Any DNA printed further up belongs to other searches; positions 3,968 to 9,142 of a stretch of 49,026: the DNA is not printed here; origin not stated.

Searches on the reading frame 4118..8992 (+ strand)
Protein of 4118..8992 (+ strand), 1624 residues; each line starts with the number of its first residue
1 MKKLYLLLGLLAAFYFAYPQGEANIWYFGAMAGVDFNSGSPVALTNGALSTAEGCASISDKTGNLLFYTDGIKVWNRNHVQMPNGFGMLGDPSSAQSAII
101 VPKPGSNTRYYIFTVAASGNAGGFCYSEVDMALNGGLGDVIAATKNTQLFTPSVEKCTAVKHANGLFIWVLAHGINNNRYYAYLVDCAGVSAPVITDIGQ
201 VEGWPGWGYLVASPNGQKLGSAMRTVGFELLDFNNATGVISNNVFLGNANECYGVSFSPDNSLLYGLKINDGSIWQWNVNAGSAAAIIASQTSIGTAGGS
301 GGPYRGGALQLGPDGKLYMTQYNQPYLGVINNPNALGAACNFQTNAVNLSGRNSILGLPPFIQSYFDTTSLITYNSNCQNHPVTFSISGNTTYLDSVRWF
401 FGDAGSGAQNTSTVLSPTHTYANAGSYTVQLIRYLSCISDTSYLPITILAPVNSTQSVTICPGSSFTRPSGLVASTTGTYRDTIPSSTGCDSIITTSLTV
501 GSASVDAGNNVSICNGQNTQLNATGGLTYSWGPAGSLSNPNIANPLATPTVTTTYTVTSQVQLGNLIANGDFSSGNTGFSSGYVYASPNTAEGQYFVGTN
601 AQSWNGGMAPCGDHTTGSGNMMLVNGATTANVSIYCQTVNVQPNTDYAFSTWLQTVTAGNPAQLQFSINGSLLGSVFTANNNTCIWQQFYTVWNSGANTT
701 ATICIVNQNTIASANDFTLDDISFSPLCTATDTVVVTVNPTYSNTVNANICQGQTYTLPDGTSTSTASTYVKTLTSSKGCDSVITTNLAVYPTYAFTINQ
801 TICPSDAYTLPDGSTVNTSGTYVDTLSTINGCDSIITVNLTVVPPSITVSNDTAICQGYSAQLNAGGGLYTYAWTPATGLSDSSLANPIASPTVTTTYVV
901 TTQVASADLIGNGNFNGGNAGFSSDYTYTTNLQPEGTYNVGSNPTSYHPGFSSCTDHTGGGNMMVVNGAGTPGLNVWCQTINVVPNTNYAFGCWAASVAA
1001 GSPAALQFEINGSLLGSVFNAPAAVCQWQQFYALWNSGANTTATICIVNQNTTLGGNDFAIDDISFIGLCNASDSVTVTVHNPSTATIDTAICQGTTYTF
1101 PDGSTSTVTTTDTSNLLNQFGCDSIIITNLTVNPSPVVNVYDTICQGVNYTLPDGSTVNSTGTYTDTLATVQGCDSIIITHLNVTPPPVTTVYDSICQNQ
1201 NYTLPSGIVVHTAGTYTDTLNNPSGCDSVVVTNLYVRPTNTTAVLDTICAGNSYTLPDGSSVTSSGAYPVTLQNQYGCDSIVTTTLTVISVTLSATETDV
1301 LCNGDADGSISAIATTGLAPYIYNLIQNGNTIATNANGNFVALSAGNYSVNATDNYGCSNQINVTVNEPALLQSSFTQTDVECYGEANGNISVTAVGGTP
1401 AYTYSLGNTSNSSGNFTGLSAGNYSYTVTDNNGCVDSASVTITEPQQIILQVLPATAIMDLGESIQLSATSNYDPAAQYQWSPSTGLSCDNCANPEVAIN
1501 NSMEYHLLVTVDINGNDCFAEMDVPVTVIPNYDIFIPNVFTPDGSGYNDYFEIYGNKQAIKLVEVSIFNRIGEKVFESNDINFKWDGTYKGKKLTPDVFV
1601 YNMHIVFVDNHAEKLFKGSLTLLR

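Call 27: search_protein_families(library=pfam, proteins=[window:4118-8992:+], max_evalue=0.001)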
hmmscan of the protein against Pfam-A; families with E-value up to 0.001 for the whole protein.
window:4118-8992:+ (1624 aa): 4 families
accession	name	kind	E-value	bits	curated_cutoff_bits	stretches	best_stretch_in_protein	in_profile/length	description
PF13585.12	CHU_C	-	2.2e-15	57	27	1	1535-1622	2-86/86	CHU_C Type IX secretion signal domain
PF13573.12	SprB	-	4.5e-13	49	28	2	1376-1408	2-34/37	SprB repeat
PF00801.26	PKD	-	3.4e-06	27.4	23.5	1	379-431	13-63/80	PKD domain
PF18911.6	PKD_4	-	7.3e-06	26.4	27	1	377-432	14-67/85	PKD domain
